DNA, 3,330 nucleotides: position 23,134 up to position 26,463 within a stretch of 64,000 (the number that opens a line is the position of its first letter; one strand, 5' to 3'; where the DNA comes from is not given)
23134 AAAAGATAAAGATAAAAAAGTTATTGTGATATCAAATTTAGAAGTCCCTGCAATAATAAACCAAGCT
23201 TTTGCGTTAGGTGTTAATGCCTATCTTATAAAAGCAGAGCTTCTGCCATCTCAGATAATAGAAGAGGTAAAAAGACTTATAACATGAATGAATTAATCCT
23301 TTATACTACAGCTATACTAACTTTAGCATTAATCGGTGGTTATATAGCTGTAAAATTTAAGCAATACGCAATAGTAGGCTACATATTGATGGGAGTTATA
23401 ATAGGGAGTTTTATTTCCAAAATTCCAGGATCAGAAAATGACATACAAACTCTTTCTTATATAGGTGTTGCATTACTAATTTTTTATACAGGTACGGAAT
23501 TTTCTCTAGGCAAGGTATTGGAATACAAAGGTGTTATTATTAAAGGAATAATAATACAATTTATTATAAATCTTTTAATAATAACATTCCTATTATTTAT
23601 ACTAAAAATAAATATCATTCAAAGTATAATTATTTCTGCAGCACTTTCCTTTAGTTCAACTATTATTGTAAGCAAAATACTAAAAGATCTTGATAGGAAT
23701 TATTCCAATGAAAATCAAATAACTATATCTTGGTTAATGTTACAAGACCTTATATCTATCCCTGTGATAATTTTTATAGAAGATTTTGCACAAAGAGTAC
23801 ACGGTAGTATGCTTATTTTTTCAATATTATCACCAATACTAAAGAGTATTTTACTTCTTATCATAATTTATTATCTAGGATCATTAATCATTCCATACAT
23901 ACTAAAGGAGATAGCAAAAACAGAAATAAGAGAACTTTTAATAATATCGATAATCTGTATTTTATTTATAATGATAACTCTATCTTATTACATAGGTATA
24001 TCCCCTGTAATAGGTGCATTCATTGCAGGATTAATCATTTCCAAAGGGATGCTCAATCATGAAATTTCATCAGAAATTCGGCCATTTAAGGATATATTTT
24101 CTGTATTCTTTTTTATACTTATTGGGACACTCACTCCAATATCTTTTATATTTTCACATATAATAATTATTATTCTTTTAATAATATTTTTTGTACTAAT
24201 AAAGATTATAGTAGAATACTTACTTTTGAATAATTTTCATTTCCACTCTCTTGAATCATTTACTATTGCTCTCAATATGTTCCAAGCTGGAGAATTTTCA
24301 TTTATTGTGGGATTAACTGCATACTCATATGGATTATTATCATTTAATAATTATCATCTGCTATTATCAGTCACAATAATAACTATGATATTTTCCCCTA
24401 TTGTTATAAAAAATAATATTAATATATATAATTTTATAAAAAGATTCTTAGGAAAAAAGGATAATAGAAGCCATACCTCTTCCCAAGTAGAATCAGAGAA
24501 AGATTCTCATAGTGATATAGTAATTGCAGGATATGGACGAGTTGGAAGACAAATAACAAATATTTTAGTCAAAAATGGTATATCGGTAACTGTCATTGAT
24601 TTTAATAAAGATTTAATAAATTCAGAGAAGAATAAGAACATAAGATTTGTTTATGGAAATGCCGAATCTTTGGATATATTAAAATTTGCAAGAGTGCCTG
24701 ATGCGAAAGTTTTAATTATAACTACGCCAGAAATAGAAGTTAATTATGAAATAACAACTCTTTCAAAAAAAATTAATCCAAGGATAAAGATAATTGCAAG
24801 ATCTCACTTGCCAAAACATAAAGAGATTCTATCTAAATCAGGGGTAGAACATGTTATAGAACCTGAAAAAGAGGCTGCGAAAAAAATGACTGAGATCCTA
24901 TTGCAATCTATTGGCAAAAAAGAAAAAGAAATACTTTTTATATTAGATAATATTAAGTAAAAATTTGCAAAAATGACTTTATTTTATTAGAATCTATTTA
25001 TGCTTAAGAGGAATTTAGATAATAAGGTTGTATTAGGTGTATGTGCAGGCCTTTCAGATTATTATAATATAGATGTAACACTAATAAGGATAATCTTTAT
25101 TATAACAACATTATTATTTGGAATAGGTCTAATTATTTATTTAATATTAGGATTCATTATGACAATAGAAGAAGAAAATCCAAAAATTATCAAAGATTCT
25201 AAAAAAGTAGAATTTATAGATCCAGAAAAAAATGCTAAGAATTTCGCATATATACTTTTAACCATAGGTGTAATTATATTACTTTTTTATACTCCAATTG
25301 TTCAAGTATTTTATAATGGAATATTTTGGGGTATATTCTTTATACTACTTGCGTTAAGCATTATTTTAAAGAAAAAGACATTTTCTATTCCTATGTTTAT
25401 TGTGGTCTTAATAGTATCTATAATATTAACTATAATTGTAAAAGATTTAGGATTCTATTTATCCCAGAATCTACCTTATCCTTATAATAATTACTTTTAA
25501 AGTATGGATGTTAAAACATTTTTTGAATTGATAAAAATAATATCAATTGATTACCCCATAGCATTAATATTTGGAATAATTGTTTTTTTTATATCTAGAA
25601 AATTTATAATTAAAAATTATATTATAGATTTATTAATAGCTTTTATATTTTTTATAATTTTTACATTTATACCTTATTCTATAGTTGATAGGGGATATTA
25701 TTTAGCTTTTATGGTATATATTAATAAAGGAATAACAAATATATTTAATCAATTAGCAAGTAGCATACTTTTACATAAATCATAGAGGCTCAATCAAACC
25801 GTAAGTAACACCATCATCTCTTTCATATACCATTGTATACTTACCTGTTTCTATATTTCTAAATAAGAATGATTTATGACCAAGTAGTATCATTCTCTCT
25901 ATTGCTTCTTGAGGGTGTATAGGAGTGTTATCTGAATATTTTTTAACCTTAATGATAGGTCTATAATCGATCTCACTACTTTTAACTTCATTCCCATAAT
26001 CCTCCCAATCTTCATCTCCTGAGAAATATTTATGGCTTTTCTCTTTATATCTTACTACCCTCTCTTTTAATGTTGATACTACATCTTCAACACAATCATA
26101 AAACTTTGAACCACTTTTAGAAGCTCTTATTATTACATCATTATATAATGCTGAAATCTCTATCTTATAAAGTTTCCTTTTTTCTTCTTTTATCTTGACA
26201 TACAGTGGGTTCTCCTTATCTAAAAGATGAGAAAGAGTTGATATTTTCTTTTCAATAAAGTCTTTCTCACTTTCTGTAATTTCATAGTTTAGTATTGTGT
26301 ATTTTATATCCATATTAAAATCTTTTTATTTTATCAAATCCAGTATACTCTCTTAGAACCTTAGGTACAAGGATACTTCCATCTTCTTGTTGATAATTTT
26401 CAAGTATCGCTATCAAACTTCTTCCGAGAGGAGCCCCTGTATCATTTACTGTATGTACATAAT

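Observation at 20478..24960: Signalling module: two tandem membrane-embedded histidine kinases, a receiver-only regulator and a Kef/RCK antiporter, with no DNA-binding output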

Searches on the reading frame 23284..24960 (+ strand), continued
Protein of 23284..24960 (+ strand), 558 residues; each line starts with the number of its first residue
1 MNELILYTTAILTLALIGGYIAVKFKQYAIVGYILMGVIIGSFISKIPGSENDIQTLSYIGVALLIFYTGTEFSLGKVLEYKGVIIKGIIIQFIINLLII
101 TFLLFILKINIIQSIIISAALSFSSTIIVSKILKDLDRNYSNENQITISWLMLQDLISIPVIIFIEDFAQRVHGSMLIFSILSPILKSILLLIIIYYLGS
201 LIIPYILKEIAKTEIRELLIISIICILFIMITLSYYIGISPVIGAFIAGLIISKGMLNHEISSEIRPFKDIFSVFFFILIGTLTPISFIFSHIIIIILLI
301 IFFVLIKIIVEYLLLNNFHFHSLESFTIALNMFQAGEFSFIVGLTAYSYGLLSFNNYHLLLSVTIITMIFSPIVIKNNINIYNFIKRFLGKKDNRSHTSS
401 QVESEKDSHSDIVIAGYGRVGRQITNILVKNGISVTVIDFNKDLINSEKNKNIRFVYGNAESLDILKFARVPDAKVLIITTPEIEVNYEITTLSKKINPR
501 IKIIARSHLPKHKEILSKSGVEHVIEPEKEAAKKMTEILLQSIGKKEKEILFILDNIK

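Call 71: search_solved_structures(query=window:23284-24960:+, max_evalue=1e-10, show_alignments=1)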
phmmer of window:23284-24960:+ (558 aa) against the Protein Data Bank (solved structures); distinct sequences matched with E-value up to 1e-10: 11.
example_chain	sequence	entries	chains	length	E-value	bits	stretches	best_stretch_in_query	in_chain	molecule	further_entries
8bxg_A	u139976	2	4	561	1.2e-48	169.6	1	19-545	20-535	Glutathione-regulated potassium-efflux system protein KefC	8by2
9emb_A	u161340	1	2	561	7.1e-48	167.1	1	19-545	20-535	Glutathione-regulated potassium-efflux system protein KefC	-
3fwz_A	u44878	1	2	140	5.4e-15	58.6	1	412-539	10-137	Inner membrane protein ybaL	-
4bwz_A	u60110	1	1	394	1.3e-14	57.4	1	11-377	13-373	NA(+)/H(+) ANTIPORTER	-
5bz3_A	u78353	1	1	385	7e-14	54.9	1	10-377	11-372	Na(+)/H(+) antiporter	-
3eyw_A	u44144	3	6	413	1.5e-13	53.9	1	411-545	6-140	C-terminal domain of Glutathione-regulated potassium-efflux system protein kefC fused to f | Glutathione-regulated potassium-efflux system protein kefC, linker,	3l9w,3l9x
5bz2_A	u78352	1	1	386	1.9e-13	53.5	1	11-377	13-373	Na(+)/H(+) antiporter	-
5but_A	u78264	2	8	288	4.1e-13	52.4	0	409-539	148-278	Ktr system potassium uptake protein A,Ktr system potassium uptake protein A | Ktr system potassium uptake protein A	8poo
4gx0_A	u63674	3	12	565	1.1e-12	50.9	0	296-525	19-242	TrkA domain protein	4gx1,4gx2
4gx5_A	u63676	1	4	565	2.9e-12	49.6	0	296-525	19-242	TrkA domain protein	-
5nc8_A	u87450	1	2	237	6e-11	45.2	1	400-514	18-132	Potassium efflux system protein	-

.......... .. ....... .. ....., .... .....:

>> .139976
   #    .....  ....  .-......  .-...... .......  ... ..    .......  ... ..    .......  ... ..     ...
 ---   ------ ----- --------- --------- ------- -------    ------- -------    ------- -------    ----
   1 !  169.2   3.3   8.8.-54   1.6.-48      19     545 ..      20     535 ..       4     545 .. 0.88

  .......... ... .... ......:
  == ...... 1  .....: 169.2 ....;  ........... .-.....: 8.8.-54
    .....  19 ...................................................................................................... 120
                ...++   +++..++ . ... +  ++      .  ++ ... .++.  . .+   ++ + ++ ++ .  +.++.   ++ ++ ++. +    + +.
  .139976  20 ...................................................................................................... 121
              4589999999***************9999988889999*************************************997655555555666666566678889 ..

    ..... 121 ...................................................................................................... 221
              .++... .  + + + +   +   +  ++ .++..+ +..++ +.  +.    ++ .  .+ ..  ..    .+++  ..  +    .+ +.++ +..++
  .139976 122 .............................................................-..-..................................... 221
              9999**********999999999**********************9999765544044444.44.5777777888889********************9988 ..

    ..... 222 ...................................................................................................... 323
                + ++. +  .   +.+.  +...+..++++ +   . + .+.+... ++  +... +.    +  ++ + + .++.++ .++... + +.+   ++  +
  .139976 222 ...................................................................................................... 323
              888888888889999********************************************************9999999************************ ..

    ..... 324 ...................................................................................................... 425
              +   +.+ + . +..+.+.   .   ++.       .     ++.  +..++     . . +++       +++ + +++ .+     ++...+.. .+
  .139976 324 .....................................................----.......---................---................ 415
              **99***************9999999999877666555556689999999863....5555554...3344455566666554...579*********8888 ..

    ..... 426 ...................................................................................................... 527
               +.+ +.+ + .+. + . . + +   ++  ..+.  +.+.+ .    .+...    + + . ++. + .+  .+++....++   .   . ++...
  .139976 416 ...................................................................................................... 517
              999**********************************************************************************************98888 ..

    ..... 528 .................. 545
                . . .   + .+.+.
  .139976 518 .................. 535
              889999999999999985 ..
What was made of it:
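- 23284..24960 (+): Kef/YbaL-like CPA2 K+/H+ antiporter with a C-terminal RCK_N (TrkA_N) domain and no RCK_C. Co-transcribed neighbour of REC in this clade only. Best PDB match is KefC 8bxg, E 1e-48, with the QD motif aligned (call 71).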

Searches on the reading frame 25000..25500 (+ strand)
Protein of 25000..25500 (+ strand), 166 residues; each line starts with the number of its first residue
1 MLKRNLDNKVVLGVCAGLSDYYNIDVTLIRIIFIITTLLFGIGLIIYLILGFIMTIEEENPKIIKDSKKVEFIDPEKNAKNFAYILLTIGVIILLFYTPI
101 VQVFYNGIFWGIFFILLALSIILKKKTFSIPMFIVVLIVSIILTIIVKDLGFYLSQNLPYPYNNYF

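Call 3: search_protein_families(library=pfam, proteins=[window:25000-25500:+], max_evalue=0.01)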
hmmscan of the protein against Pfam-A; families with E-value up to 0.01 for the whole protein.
window:25000-25500:+ (166 aa): 2 families
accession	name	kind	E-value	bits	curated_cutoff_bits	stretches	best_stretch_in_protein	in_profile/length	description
PF04024.17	PspC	-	1.8e-18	66.6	25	1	2-54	3-55/58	PspC domain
PF08690.15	GET2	-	0.00065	19.9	25.5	1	16-101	170-242/309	GET complex subunit GET2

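Call 4: search_protein_families(library=ncbifam, proteins=[window:25000-25500:+], max_evalue=0.01)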
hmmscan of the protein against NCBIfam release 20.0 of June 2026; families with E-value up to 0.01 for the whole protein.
window:25000-25500:+ (166 aa): 2 families
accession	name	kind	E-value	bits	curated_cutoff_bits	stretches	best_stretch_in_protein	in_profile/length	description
TIGR02978.1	phageshock_pspC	equivalog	2.2e-13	50.1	104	1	2-66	4-70/121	envelope stress response membrane protein PspC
NF007973.0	PRK10697.1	equivalog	9.3e-11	41.7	136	1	7-62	15-72/119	envelope stress response membrane protein PspC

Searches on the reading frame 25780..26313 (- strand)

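Call 3: search_protein_families(library=pfam, proteins=[window:25780-26313:-], max_evalue=0.01)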
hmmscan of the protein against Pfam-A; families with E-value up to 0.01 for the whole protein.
window:25780-26313:- (177 aa): 2 families
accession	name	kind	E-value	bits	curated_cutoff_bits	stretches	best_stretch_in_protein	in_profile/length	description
PF16321.10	Ribosom_S30AE_C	-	3.4e-13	49.5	25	1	119-173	5-57/57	Sigma 54 modulation/S30EA ribosomal protein C terminus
PF02482.25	Ribosomal_S30AE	-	2.3e-11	44.7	23.7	1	3-92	1-86/88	Sigma 54 modulation protein / S30EA ribosomal protein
